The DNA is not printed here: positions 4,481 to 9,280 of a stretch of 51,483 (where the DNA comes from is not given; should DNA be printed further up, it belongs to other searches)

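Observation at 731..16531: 15.8-kb single ORF encoding a 5,266-aa sequon-saturated surface protein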

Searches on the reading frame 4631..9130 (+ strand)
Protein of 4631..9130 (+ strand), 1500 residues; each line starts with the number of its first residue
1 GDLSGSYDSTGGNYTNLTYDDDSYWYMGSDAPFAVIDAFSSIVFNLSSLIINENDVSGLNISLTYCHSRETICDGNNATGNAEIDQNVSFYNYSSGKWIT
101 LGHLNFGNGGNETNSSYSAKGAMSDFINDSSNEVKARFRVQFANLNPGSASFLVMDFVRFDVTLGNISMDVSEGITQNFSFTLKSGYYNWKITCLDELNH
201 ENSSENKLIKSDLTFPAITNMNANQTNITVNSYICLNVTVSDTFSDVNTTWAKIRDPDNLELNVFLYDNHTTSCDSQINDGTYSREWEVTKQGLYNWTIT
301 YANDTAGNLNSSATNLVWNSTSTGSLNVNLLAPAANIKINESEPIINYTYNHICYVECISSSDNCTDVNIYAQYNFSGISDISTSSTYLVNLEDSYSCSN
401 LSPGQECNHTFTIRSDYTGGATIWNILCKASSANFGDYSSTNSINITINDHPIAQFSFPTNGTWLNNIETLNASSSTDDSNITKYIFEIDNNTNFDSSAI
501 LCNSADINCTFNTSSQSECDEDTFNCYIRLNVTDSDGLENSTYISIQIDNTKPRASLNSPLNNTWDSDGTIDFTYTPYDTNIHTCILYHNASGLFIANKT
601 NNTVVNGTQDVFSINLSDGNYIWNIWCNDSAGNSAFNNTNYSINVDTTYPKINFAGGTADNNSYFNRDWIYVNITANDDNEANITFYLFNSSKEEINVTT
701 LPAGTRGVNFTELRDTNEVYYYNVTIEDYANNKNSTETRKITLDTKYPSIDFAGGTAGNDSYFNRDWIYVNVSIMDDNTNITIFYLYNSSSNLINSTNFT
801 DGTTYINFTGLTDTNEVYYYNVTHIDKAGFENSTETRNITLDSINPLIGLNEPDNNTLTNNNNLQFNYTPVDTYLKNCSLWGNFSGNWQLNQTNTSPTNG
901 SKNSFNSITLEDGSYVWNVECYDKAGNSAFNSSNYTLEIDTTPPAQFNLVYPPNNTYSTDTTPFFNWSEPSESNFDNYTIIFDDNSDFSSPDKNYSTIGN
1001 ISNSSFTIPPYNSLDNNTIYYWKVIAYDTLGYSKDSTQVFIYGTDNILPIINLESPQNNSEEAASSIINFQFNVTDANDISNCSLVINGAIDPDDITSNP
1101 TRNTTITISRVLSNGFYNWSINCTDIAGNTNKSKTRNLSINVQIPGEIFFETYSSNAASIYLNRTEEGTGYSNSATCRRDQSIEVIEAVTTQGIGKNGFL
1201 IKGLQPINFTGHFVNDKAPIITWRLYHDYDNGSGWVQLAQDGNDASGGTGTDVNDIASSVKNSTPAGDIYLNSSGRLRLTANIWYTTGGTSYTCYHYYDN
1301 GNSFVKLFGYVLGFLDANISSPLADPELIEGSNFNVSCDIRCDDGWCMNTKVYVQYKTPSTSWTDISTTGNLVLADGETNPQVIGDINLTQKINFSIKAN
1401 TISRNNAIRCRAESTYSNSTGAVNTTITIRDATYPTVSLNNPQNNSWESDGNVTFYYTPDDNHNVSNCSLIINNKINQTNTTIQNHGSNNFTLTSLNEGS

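Call 5: search_protein_families(library=pfam, proteins=[window:4631-9130:+], max_evalue=0.01)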
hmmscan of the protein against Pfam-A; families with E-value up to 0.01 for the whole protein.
window:4631-9130:+ (1500 aa): 3 families
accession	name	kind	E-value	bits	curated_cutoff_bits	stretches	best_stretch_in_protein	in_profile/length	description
PF19077.6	Big_13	-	2.8e-14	53.9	27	2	854-941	19-102/102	Bacterial Ig-like domain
PF15418.12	DUF4625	-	0.00053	20.7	27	0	1045-1095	10-64/131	Domain of unknown function (DUF4625)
PF13754.12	Big_3_4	-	0.0057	17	27.3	0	616-645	31-61/106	Domain of unknown function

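Call 14: search_protein_families(library=ncbifam, proteins=[window:4631-9130:+], max_evalue=0.1)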
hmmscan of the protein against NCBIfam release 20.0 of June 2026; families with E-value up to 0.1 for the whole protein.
window:4631-9130:+ (1500 aa): 0 families
